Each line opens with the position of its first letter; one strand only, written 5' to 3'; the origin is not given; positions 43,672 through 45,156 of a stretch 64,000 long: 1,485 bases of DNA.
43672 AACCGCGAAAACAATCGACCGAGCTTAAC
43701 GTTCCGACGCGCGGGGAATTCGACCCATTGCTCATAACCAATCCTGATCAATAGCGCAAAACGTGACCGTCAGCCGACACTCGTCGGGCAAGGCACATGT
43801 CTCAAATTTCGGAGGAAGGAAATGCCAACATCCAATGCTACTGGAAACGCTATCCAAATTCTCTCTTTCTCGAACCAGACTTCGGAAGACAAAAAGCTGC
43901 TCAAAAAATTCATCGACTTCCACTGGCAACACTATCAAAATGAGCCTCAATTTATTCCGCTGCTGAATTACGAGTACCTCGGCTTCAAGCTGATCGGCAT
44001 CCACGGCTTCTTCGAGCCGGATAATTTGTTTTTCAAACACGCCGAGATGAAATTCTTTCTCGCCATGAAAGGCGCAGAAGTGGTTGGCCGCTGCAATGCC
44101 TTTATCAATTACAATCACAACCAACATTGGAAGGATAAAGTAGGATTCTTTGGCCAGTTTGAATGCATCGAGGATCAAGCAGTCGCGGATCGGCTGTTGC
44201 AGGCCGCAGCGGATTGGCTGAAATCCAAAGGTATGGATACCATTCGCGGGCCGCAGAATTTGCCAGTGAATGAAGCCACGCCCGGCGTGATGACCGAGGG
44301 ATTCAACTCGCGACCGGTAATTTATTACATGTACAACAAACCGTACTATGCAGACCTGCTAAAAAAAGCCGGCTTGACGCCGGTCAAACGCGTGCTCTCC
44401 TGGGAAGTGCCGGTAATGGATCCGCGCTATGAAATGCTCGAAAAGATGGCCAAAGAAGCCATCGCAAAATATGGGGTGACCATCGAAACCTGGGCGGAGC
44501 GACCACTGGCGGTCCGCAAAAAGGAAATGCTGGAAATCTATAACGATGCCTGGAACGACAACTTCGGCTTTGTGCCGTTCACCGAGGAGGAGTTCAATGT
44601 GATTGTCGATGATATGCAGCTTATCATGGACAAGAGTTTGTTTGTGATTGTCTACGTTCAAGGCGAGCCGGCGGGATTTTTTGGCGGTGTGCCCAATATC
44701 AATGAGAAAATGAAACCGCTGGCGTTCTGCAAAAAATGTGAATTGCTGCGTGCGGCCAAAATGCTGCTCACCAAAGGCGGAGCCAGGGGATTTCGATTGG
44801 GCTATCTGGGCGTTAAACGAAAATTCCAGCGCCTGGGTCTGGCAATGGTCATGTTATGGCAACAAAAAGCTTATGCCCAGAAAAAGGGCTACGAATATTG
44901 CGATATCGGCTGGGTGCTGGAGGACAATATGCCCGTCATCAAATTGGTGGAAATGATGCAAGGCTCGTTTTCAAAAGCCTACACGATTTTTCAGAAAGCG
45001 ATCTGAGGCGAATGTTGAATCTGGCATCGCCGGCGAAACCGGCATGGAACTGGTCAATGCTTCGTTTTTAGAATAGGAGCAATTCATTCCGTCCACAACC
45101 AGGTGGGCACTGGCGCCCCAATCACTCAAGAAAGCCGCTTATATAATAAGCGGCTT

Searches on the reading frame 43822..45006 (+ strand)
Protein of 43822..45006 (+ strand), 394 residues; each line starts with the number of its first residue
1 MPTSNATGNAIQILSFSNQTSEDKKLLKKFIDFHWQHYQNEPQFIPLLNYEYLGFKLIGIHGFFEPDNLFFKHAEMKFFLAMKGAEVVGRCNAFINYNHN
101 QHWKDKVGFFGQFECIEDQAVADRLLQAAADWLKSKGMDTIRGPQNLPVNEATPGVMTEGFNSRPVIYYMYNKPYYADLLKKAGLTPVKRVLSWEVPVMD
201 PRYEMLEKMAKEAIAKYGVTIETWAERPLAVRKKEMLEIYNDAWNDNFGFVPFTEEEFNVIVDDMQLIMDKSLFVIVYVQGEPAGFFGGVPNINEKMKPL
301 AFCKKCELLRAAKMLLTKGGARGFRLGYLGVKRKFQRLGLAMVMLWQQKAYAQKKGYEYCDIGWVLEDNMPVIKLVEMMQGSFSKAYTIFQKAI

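Call 61: search_protein_families(library=pfam, proteins=[window:43822-45006:+], max_evalue=0.001)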
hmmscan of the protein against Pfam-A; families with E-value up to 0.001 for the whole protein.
window:43822-45006:+ (394 aa): 1 family
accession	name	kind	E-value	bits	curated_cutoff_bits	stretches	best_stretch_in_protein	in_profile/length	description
PF00583.31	Acetyltransf_1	-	2.8e-09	37.7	20.7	1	236-377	4-112/116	Acetyltransferase (GNAT) family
